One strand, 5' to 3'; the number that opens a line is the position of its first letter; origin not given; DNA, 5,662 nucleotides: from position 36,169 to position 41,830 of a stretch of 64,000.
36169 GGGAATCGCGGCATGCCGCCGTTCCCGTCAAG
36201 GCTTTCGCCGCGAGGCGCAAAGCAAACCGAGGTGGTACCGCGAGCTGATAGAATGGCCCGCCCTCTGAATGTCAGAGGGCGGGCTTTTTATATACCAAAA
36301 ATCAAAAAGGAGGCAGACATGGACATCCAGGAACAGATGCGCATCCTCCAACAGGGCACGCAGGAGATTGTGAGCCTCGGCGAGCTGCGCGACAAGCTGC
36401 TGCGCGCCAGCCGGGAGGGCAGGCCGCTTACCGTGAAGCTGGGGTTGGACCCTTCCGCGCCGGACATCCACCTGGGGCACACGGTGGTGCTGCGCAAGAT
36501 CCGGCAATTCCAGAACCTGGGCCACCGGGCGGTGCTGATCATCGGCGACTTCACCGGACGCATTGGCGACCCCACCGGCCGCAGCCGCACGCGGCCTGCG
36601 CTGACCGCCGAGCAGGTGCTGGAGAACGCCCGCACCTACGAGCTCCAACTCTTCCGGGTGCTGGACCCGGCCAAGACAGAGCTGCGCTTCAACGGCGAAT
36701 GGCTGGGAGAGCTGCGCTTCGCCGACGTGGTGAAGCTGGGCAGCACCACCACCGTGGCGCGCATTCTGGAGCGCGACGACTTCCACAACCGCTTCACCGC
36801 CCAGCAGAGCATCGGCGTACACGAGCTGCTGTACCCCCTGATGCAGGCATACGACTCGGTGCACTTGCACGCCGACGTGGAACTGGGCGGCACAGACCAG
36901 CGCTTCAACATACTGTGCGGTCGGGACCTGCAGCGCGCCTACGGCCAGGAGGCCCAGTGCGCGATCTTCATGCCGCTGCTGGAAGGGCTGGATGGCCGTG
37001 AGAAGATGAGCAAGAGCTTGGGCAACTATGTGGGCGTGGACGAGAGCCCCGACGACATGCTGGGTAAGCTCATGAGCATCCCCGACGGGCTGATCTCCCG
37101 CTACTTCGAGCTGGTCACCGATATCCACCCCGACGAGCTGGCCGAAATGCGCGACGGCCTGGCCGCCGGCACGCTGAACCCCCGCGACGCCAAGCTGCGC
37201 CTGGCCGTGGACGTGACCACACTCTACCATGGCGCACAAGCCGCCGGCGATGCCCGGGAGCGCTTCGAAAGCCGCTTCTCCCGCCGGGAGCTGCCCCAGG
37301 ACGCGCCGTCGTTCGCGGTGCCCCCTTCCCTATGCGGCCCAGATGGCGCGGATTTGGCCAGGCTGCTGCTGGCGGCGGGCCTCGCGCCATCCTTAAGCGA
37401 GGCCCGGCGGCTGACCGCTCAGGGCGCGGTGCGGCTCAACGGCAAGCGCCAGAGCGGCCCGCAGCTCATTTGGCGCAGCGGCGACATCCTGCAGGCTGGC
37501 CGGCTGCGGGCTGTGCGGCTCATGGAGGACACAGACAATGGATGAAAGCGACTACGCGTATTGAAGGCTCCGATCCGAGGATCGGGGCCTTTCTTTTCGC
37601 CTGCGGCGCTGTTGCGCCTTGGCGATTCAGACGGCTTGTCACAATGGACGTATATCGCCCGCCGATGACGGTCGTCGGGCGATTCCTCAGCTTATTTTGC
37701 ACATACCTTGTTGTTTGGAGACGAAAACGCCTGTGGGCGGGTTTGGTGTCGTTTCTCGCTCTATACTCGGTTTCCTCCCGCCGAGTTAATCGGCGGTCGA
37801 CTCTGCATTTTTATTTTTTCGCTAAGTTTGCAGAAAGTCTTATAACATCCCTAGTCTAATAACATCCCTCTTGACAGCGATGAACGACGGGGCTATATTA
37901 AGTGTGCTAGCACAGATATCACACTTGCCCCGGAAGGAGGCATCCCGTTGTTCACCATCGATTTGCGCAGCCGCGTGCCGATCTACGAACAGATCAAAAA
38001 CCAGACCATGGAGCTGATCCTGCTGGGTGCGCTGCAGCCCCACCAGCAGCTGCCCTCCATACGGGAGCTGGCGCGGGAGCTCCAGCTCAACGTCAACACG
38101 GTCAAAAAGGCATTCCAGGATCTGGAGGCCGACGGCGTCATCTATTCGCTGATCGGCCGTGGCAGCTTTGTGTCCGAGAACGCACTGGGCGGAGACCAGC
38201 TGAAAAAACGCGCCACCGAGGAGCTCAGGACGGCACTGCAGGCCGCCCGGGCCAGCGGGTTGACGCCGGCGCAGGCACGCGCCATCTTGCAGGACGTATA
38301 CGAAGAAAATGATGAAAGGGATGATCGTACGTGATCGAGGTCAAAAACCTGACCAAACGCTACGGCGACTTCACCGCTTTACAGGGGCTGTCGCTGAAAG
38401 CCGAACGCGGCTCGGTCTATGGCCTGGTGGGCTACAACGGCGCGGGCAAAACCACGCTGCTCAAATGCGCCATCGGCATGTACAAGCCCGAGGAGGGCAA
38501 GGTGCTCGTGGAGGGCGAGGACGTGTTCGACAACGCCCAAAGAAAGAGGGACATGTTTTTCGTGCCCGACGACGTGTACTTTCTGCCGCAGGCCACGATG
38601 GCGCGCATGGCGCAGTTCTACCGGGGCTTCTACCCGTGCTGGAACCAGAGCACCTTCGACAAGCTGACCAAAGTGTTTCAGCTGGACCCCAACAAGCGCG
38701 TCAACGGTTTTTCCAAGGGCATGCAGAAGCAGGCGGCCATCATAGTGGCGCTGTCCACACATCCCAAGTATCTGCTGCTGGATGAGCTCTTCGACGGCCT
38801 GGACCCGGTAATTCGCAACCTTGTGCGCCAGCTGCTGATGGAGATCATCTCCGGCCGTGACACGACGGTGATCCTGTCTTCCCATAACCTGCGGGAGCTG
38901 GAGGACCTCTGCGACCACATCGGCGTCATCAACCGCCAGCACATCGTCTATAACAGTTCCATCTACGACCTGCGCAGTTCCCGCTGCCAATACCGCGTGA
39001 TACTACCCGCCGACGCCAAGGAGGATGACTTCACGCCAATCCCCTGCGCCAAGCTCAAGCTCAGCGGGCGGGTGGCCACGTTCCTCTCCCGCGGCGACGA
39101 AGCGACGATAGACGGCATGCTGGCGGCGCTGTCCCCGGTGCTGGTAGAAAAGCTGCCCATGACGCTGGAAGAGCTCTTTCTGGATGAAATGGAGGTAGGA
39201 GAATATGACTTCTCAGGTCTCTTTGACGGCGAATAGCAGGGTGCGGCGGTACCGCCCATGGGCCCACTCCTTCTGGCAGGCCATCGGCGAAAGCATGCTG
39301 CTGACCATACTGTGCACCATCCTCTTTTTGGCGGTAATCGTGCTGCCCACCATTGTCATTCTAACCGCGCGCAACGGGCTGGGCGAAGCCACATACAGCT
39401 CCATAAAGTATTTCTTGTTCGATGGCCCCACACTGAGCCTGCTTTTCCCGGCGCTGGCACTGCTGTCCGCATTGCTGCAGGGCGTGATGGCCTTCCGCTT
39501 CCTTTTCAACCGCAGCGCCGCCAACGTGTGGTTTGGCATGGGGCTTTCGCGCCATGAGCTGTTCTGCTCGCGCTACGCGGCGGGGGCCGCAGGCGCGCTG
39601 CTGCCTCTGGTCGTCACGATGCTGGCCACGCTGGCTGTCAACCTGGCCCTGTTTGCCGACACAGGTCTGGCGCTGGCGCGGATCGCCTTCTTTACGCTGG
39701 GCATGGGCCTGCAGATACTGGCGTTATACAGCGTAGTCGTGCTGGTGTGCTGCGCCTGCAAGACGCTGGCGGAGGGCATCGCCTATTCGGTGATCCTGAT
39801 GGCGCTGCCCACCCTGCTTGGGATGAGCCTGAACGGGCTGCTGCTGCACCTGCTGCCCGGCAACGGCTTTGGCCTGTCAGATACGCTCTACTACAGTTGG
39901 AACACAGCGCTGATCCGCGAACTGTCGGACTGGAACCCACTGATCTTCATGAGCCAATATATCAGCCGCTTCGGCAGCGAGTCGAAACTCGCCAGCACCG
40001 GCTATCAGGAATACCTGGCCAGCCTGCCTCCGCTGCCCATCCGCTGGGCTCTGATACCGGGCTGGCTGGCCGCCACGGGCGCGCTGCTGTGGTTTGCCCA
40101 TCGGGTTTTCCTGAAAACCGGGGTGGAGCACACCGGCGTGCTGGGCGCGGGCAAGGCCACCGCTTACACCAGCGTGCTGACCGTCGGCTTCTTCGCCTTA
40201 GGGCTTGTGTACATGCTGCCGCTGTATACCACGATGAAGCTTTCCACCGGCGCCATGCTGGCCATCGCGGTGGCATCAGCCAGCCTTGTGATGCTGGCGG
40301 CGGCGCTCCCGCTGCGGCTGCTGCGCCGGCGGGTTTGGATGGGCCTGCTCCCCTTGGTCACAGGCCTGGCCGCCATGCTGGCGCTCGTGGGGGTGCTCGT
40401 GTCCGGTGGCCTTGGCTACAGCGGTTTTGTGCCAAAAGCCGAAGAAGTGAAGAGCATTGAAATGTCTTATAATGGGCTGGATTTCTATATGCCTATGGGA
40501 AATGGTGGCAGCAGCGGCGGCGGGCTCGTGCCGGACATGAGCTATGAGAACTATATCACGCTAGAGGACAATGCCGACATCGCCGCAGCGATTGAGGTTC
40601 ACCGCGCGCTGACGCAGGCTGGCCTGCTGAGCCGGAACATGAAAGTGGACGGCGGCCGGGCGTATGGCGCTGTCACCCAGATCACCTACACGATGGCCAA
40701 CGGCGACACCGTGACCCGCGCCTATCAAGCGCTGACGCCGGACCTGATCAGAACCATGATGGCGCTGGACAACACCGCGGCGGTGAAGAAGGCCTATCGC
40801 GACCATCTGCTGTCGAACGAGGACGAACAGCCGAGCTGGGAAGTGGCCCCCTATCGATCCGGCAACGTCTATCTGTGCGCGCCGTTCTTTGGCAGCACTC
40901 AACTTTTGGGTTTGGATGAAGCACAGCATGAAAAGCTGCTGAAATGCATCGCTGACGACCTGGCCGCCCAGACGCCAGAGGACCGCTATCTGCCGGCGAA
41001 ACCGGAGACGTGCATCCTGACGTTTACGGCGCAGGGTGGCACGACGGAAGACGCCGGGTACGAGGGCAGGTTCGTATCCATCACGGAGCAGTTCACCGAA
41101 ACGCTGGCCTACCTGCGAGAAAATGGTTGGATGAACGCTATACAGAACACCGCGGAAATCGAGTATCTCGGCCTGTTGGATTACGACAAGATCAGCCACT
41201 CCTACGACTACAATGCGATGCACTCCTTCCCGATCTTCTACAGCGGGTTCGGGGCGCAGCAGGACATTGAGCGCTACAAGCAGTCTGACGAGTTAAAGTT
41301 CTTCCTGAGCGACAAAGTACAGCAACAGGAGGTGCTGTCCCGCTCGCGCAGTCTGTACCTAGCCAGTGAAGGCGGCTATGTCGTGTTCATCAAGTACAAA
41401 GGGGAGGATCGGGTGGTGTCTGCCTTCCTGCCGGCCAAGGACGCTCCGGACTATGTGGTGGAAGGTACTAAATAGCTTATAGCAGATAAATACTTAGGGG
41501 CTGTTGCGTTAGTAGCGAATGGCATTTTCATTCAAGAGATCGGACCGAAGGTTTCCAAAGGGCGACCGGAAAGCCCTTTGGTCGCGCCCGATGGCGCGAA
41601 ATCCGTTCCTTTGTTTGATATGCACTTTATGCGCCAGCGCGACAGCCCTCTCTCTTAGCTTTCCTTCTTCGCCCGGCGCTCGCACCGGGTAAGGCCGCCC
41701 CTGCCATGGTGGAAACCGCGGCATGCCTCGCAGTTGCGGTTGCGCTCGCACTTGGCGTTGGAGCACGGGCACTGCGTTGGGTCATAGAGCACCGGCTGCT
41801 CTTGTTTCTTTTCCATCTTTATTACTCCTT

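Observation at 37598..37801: Four-copy family of a ~200-nt intergenic element with four hairpins, conserved linkers and compensatory stem changes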

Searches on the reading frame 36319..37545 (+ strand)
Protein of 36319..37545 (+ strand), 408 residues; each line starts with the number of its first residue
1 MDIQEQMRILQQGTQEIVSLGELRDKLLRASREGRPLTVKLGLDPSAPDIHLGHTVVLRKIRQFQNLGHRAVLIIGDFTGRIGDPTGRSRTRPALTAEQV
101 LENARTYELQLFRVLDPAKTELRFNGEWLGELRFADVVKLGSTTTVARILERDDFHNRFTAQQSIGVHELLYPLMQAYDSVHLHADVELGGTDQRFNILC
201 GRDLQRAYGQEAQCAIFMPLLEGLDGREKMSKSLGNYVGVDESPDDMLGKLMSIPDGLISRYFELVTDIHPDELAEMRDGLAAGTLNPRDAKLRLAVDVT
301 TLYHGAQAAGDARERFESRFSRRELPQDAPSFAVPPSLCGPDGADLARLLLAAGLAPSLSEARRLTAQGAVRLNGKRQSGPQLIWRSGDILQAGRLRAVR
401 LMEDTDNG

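Call 26: find_homologous_proteins(query=window:36319-37545:+, max_evalue=1e-100)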
Query window:36319-37545:+ (408 aa): 7874 proteins with E <= 1e-100 among 8000 candidates; the best 120 are listed.
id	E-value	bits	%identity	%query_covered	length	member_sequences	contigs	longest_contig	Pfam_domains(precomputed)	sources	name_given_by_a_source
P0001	2.2e-263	891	99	100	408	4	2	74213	PF22421.2,PF00579.32,PF01479.31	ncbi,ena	-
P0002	9.6e-206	701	78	100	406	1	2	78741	PF22421.2,PF00579.32,PF01479.31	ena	-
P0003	7.8e-204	695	76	100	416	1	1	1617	PF00579.32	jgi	jgi:tyrosyl-tRNA synthetase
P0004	1.5e-172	592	68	98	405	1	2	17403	PF22421.2,PF00579.32,PF01479.31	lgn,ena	-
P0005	3.9e-170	584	65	99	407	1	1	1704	PF22421.2,PF00579.32,PF01479.31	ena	-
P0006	2.5e-167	575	64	99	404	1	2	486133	PF22421.2,PF00579.32,PF01479.31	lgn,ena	-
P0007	4.5e-167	574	65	98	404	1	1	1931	PF22421.2,PF00579.32,PF01479.31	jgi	jgi:tyrosyl-tRNA synthetase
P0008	1.6e-166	572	68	98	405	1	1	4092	PF22421.2,PF00579.32,PF01479.31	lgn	-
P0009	5.1e-165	567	62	99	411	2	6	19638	PF22421.2,PF00579.32,PF01479.31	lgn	-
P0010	2.5e-164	565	62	98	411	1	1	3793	PF22421.2,PF00579.32,PF01479.31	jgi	-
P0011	3.2e-164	565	63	98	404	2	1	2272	PF22421.2,PF13275.12,PF00579.32,PF01479.31,PF16714.11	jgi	-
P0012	4.2e-164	564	61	98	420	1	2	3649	PF22421.2,PF00579.32,PF01479.31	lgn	-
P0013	2.9e-163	561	61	98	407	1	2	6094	PF22421.2,PF00579.32,PF01479.31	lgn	-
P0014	3.3e-163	561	61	96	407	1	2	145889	PF22421.2,PF00579.32,PF01479.31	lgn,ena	-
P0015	7.5e-163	560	61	98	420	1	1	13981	PF22421.2,PF00579.32,PF01479.31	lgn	-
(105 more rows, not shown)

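Call 27: find_encoding_contigs(protein=P0002, flank=10000, max_places=4)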
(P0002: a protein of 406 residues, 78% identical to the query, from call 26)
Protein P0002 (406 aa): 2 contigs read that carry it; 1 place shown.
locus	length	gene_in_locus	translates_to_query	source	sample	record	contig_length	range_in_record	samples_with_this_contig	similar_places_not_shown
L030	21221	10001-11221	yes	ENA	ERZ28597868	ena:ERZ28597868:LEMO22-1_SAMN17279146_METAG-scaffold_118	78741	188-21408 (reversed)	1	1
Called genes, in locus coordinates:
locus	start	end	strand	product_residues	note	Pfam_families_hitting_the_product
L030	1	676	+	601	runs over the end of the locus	PF00664:ABC_membrane, PF00005:ABC_tran, PF02463:SMC_N (faint)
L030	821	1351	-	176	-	PF04167:DUF402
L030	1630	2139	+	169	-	-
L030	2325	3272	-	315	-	PF03547:Mem_trans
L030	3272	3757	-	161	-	PF00588:SpoU_methylase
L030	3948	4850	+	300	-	PF00072:Response_reg (weak)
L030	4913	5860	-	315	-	PF00696:AA_kinase, PF13840:ACT_7, PF22468:ACT_9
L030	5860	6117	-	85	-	PF00696:AA_kinase (weak)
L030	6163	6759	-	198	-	PF02441:Flavoprotein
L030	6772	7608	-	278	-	PF16924:DpaA_N, PF03807:F420_oxidored (faint), PF02826:2-Hacid_dh_C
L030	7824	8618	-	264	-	PF05401:NodS (weak), PF13489:Methyltransf_23, PF03848:TehB (weak), PF05175:MTS, PF13847:Methyltransf_31, PF08241:Methyltransf_11, PF08242:Methyltransf_12, PF13649:Methyltransf_25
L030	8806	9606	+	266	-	PF12797:Fer4_2 (faint), PF00037:Fer4 (weak), PF13237:Fer4_10 (faint), PF12837:Fer4_6 (faint), PF12838:Fer4_7 (weak), PF13187:Fer4_9 (weak), PF13484:Fer4_16 (faint), PF00037:Fer4 (weak)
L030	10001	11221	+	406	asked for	PF00579:tRNA-synt_1b, PF22421:SYY_C-terminal, PF01479:S4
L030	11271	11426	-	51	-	-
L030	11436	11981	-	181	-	PF04229:GrpB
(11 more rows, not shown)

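Call 28: find_encoding_contigs(protein=P0001, flank=10000, max_places=4)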
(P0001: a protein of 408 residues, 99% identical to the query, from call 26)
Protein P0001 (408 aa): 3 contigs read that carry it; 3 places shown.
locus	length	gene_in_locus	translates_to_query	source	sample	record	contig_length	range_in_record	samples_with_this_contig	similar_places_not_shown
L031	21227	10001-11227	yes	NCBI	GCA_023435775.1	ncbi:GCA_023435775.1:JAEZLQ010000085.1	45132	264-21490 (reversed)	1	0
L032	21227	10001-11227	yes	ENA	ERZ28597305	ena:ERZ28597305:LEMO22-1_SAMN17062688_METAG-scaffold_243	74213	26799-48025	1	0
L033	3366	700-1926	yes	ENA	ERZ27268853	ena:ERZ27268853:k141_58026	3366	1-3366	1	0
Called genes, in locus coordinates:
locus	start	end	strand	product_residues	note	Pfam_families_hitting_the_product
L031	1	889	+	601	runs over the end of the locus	PF00664:ABC_membrane, PF00005:ABC_tran, PF02463:SMC_N (faint)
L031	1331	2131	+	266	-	PF01209:Ubie_methyltran, PF13489:Methyltransf_23, PF05401:NodS (weak), PF13847:Methyltransf_31, PF08241:Methyltransf_11, PF08242:Methyltransf_12, PF13649:Methyltransf_25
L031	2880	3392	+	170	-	-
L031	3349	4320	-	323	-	PF03547:Mem_trans, PF01758:SBF (weak)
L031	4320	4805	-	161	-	PF00588:SpoU_methylase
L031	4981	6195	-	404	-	PF00696:AA_kinase, PF01842:ACT (faint), PF13840:ACT_7, PF22468:ACT_9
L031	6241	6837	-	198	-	PF02441:Flavoprotein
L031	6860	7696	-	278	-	PF16924:DpaA_N, PF02826:2-Hacid_dh_C, PF03807:F420_oxidored (weak)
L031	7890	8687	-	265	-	PF13489:Methyltransf_23, PF03848:TehB (weak), PF05175:MTS (weak), PF13847:Methyltransf_31, PF08241:Methyltransf_11, PF08242:Methyltransf_12, PF13649:Methyltransf_25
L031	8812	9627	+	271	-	PF14697:Fer4_21 (faint), PF12797:Fer4_2 (faint), PF12800:Fer4_4 (faint), PF12838:Fer4_7, PF13187:Fer4_9, PF13237:Fer4_10 (faint), PF00037:Fer4 (weak), PF12837:Fer4_6 (weak), +1 more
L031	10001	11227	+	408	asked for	PF00579:tRNA-synt_1b, PF22421:SYY_C-terminal (faint), PF01479:S4 (weak)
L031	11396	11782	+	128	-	PF00392:GntR, PF08784:RPA_C (weak), PF14502:HTH_41 (weak), PF13412:HTH_24 (faint)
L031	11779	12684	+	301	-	PF00005:ABC_tran, PF13304:AAA_21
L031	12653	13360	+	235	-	-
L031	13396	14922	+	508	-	-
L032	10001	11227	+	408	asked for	PF00579:tRNA-synt_1b, PF22421:SYY_C-terminal (faint), PF01479:S4 (weak)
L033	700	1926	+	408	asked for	PF00579:tRNA-synt_1b, PF22421:SYY_C-terminal (faint), PF01479:S4 (weak)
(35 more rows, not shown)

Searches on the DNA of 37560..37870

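Call 41: search_rna_families(source=window, start=37560, end=37870, threshold=evalue, max_evalue=10)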
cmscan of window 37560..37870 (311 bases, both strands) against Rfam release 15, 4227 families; matches with E-value up to 10: 6.
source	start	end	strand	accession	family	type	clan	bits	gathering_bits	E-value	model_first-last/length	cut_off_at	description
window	37560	37596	+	RF02278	Betaproteobacteria_toxic_sRNA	Gene; sRNA;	-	15.5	50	1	30-64/64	5'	Betaproteobacteria toxic small RNA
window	37560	37604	+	RF00519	suhB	Gene; sRNA;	CL00108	15.4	41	0.85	35-77/77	5'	Makes More Granules Regulator RNA (mmgR)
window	37828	37864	-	RF01343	CRISPR-DR33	Gene; CRISPR;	-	14.1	39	4.2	1-37/37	no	CRISPR RNA direct repeat element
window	37563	37592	+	RF01686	Acido-1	Gene; sRNA;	-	14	50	2.3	1-64/64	no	Acido-1 RNA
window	37560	37592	-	RF01686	Acido-1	Gene; sRNA;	-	12.7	50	4.6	1-32/64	3'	Acido-1 RNA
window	37562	37580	+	RF01131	sR47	Gene; snRNA; snoRNA; CD-box;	CL00132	11.9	40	1.9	35-55/55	no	Small nucleolar RNA sR47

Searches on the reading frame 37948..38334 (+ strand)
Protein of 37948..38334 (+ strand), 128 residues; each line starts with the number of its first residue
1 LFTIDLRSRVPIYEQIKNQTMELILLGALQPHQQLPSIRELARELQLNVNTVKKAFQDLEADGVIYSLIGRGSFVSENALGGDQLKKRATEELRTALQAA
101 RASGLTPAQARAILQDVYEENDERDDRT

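Call 15: find_encoding_contigs(protein=window:37948-38334:+, flank=4000, max_places=10)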
Protein window:37948-38334:+ (128 aa): 8 contigs read that carry it; 4 places shown.
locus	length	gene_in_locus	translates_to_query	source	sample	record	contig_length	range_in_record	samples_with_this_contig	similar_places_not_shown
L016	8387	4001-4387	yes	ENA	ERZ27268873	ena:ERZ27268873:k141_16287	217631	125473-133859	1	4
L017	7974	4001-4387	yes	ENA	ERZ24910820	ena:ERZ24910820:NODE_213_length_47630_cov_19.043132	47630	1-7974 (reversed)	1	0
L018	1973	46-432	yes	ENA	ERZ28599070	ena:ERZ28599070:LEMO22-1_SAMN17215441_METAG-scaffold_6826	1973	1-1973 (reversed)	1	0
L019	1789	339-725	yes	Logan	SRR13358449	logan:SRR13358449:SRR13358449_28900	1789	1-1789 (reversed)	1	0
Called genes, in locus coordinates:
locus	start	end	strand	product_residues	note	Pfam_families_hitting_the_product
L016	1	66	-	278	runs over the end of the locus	PF16924:DpaA_N, PF02826:2-Hacid_dh_C, PF03807:F420_oxidored (weak)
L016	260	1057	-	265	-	PF13489:Methyltransf_23, PF03848:TehB (weak), PF05175:MTS (weak), PF13847:Methyltransf_31, PF08241:Methyltransf_11, PF08242:Methyltransf_12, PF13649:Methyltransf_25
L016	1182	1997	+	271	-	PF14697:Fer4_21 (faint), PF12797:Fer4_2 (faint), PF12800:Fer4_4 (faint), PF12837:Fer4_6 (faint), PF12838:Fer4_7, PF13187:Fer4_9, PF13237:Fer4_10 (faint), PF00037:Fer4 (weak), +1 more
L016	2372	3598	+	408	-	PF00579:tRNA-synt_1b, PF22421:SYY_C-terminal (faint), PF01479:S4 (weak)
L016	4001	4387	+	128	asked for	PF00392:GntR, PF08784:RPA_C (weak), PF14502:HTH_41 (weak), PF13412:HTH_24 (faint)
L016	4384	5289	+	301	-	PF00005:ABC_tran, PF13304:AAA_21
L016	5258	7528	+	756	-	-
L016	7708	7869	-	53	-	-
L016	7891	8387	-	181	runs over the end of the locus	PF04229:GrpB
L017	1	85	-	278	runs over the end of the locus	PF16924:DpaA_N, PF02826:2-Hacid_dh_C, PF03807:F420_oxidored (weak)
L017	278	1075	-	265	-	PF13489:Methyltransf_23, PF05175:MTS, PF13847:Methyltransf_31, PF08241:Methyltransf_11, PF08242:Methyltransf_12, PF13649:Methyltransf_25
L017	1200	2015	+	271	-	PF14697:Fer4_21 (faint), PF12797:Fer4_2 (faint), PF12800:Fer4_4 (faint), PF12837:Fer4_6 (faint), PF12838:Fer4_7, PF13187:Fer4_9, PF13237:Fer4_10 (faint), PF00037:Fer4 (weak), +1 more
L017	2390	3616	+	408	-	PF00579:tRNA-synt_1b, PF22421:SYY_C-terminal (faint), PF01479:S4 (weak)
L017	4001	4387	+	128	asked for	PF00392:GntR, PF08784:RPA_C (weak), PF14502:HTH_41 (weak), PF13412:HTH_24 (faint)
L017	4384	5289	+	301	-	PF00005:ABC_tran, PF13304:AAA_21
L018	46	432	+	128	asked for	PF00392:GntR, PF08784:RPA_C (weak), PF14502:HTH_41 (weak), PF13412:HTH_24 (faint)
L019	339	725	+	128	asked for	PF00392:GntR, PF08784:RPA_C (weak), PF14502:HTH_41 (weak), PF13412:HTH_24 (faint)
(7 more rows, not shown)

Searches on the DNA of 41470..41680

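Call 81: search_rna_families(source=window, start=41470, end=41680, threshold=evalue, max_evalue=1)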
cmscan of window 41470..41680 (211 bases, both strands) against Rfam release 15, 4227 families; matches with E-value up to 1: 1.
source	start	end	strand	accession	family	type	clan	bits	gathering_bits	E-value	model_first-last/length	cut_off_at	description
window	41582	41600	-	RF02240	Xoo1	Gene; sRNA;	-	18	70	0.56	77-95/95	no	Xanthomonadaceae sRNA Xoo1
